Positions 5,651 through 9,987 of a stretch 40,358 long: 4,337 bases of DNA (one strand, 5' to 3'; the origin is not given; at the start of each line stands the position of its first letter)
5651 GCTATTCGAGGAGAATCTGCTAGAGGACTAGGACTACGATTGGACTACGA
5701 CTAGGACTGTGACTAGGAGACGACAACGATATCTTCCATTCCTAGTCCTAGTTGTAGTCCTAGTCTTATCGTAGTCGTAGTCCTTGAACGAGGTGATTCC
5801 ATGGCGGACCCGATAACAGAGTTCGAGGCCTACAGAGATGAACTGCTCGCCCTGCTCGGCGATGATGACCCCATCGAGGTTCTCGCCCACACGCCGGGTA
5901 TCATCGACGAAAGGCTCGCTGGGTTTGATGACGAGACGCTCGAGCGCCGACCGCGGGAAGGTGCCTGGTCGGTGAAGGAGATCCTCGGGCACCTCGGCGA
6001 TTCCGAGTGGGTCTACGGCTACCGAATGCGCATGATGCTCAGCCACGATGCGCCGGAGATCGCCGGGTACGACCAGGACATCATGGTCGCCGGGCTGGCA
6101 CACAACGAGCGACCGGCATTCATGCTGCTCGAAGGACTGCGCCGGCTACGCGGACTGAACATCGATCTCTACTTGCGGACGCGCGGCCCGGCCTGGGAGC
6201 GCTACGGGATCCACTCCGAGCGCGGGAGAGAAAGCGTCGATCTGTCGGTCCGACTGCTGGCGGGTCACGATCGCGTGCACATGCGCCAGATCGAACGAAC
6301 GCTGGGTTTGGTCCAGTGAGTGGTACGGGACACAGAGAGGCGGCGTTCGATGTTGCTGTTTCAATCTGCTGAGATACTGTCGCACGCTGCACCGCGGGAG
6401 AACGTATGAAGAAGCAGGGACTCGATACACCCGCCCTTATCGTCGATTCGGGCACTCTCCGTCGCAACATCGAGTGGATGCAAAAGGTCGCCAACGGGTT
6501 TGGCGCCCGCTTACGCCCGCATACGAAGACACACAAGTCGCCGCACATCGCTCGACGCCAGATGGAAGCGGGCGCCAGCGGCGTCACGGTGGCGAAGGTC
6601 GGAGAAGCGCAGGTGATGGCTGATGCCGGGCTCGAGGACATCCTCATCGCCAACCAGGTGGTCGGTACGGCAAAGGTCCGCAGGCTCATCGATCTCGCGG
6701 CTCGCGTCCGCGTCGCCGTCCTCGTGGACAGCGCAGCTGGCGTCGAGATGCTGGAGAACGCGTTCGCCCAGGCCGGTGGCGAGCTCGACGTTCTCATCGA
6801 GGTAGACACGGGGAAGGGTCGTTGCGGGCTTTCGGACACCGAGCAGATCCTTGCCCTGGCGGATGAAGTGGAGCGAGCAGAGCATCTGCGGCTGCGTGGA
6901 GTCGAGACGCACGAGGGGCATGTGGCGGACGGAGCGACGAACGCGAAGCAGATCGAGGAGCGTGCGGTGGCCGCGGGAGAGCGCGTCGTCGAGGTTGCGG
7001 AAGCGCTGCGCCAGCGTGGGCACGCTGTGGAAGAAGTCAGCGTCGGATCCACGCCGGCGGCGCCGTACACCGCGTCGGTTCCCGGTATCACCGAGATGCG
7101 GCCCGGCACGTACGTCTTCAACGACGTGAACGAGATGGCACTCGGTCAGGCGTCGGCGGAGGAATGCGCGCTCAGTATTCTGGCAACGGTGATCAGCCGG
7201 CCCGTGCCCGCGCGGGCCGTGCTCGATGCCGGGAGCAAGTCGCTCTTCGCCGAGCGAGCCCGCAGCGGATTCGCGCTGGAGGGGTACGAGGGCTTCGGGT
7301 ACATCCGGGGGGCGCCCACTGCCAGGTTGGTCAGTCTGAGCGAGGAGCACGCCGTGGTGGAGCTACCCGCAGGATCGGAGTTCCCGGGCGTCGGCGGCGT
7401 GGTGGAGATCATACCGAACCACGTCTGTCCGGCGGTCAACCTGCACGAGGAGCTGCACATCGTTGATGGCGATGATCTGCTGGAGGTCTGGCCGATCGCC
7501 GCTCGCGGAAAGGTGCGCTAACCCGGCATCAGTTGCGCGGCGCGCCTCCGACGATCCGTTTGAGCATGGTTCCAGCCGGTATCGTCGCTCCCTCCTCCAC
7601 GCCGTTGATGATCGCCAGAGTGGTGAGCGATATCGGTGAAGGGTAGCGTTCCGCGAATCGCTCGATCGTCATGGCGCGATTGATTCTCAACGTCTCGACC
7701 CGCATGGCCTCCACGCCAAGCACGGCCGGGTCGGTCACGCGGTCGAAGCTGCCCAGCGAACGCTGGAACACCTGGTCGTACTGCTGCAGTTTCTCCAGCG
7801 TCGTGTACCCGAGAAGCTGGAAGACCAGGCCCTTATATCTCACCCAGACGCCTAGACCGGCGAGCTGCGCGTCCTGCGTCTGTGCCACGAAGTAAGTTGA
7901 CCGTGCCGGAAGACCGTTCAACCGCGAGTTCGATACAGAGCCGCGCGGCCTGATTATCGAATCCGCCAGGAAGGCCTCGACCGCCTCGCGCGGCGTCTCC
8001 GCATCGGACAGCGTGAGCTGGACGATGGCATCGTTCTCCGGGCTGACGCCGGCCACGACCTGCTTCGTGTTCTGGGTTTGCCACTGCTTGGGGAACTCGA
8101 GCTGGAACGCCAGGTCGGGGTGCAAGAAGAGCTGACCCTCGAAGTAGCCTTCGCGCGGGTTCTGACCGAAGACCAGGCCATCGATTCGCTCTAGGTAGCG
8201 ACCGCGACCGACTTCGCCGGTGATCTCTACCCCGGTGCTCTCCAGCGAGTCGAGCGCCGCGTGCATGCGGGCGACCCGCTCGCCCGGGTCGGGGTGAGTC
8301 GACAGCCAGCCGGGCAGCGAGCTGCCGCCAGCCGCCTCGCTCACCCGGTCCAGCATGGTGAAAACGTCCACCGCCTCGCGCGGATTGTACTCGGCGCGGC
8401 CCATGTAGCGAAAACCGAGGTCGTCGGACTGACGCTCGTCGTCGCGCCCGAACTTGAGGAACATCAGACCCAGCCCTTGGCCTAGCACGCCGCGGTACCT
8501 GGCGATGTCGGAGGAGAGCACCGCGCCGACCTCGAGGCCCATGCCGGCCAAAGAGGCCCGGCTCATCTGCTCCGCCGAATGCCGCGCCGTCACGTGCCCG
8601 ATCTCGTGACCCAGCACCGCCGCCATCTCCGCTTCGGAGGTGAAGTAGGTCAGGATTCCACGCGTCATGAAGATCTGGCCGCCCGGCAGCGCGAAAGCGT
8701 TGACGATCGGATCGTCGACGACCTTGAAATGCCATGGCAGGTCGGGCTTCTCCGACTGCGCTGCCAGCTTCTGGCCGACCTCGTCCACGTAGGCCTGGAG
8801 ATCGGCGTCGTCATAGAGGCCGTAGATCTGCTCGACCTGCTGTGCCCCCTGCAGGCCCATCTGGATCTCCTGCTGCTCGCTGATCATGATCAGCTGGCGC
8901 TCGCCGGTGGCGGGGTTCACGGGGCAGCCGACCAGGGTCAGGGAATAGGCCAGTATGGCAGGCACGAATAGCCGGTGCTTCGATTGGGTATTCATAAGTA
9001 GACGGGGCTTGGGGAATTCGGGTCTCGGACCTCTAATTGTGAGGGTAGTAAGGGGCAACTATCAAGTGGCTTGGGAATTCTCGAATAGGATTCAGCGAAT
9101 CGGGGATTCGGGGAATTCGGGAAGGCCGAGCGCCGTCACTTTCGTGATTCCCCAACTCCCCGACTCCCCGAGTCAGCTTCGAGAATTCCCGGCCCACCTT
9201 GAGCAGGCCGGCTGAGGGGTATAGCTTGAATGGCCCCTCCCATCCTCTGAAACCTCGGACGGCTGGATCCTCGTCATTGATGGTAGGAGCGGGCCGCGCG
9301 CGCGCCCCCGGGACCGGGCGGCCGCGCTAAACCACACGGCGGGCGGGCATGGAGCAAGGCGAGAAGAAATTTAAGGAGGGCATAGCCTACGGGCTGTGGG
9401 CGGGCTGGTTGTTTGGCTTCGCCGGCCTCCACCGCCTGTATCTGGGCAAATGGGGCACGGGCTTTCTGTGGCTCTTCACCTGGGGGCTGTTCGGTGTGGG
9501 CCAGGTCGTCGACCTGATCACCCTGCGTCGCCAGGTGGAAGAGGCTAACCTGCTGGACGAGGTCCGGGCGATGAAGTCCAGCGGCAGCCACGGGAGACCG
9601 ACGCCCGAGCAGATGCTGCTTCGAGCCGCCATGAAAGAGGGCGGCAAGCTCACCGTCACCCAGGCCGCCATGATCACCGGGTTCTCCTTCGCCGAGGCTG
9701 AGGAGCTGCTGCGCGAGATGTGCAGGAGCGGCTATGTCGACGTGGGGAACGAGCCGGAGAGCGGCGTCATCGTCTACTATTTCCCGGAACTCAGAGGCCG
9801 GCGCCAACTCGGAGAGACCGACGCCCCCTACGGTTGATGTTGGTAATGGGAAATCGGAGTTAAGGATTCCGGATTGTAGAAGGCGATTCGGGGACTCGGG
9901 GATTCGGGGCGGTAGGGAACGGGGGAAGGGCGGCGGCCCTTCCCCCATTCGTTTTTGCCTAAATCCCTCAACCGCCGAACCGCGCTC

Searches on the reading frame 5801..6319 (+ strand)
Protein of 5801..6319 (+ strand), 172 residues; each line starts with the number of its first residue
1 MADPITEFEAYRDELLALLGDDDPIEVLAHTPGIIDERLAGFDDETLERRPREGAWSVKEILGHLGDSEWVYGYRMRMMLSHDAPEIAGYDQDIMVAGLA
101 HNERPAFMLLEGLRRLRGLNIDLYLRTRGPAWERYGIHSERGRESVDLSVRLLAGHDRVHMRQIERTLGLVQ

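Call 11: search_protein_families(library=pfam, proteins=[window:5801-6319:+], max_evalue=0.001)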
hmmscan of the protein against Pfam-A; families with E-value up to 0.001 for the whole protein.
window:5801-6319:+ (172 aa): 1 family
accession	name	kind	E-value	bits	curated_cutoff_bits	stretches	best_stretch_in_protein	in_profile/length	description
PF12867.12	DinB_2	-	2.9e-15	57.3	24.8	1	32-164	6-128/128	DinB superfamily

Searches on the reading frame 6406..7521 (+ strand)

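Call 11: search_protein_families(library=pfam, proteins=[window:6406-7521:+], max_evalue=0.001)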
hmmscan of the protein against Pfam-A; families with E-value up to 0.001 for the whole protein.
window:6406-7521:+ (371 aa): 2 families
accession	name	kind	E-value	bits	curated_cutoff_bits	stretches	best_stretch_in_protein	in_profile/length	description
PF01168.26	Ala_racemase_N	-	3.8e-28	99.1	24.1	1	13-238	1-216/220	Alanine racemase, N-terminal domain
PF14031.13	D-ser_dehydrat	-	1.9e-22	80.1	22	1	255-353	1-97/97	Putative serine dehydratase domain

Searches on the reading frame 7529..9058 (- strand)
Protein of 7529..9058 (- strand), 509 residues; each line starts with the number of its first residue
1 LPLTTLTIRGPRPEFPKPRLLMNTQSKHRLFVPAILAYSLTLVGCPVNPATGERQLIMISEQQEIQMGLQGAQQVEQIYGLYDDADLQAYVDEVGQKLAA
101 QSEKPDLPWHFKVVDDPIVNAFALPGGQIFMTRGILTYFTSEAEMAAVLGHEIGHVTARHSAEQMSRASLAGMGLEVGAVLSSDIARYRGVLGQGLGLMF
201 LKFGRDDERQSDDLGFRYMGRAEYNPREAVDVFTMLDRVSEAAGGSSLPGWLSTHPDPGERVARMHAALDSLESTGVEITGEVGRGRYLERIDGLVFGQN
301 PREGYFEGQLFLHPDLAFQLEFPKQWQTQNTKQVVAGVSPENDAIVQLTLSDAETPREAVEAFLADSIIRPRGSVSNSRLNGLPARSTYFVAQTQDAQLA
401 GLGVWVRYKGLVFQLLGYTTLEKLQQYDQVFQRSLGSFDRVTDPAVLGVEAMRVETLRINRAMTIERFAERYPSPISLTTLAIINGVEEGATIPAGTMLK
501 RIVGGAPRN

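Call 11: search_protein_families(library=pfam, proteins=[window:7529-9058:-], max_evalue=0.001)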
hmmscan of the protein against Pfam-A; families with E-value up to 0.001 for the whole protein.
window:7529-9058:- (509 aa): 1 family
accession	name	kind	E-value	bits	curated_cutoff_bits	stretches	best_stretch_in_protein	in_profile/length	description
PF01435.24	Peptidase_M48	-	6.7e-39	134.1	20.3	1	88-266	4-183/186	Peptidase family M48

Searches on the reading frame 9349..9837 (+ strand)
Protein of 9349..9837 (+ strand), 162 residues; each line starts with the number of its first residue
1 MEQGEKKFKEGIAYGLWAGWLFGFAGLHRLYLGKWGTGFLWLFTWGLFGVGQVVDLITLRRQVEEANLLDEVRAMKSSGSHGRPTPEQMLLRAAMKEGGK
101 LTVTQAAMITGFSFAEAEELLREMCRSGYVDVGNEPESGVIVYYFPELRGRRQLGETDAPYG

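Call 11: search_protein_families(library=pfam, proteins=[window:9349-9837:+], max_evalue=0.001)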
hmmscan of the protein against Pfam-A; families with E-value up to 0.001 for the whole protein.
window:9349-9837:+ (162 aa): 1 family
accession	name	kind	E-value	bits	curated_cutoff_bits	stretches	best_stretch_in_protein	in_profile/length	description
PF05154.21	TM2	-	1.4e-11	44.9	27.9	1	12-57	7-51/51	TM2 domain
